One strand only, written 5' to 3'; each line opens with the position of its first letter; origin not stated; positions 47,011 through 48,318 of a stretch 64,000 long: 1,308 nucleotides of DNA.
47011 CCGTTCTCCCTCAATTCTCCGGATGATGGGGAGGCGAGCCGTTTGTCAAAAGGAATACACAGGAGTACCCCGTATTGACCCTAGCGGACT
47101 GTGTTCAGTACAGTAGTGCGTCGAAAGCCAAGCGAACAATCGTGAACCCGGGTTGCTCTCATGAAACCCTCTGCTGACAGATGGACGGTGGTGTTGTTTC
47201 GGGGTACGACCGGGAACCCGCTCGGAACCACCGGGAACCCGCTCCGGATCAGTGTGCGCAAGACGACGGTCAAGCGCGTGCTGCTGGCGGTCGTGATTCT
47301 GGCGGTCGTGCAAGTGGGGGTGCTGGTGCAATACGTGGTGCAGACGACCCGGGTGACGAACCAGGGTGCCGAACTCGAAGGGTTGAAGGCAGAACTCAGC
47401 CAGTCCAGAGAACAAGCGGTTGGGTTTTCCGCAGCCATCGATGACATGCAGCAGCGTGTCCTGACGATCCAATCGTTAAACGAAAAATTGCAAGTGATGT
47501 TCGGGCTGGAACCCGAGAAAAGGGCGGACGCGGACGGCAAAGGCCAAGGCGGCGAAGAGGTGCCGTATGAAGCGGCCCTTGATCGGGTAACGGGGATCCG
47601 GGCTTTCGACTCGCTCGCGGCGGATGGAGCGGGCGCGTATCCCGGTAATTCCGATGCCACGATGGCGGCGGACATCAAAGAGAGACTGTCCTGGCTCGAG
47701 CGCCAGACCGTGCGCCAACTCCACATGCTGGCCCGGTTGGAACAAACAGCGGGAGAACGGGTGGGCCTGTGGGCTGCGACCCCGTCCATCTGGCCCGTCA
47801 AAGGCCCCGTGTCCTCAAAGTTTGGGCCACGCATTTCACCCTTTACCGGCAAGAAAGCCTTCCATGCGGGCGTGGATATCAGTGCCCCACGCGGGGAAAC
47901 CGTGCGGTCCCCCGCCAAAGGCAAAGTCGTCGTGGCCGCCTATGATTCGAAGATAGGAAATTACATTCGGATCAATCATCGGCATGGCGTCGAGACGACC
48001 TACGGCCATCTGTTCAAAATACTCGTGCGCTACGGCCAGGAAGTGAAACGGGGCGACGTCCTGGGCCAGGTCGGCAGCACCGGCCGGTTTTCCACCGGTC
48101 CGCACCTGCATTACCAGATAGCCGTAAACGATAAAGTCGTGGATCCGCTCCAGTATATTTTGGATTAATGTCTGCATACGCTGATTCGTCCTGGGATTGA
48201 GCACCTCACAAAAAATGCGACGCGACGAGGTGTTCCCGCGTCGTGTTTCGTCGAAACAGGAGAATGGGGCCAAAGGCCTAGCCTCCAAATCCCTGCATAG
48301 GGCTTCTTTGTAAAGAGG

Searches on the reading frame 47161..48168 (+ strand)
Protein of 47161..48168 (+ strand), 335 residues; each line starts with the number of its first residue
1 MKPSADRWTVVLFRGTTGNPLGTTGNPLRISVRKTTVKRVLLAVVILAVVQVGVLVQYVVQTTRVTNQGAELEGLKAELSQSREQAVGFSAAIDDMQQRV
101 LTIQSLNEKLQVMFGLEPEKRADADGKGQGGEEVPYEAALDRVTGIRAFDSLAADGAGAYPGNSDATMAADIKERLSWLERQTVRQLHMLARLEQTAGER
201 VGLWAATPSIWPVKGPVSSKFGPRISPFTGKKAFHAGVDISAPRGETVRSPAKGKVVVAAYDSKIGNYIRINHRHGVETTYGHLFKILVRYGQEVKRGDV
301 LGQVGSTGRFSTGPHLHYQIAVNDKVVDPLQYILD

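Call 59: search_protein_families(library=pfam, proteins=[window:47161-48168:+], max_evalue=0.00001)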
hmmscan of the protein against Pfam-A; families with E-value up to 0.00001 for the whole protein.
window:47161-48168:+ (335 aa): 1 family
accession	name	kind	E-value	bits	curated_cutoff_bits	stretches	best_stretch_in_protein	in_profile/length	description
PF01551.29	Peptidase_M23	-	2.2e-31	108.4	28.7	1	234-329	2-96/96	Peptidase family M23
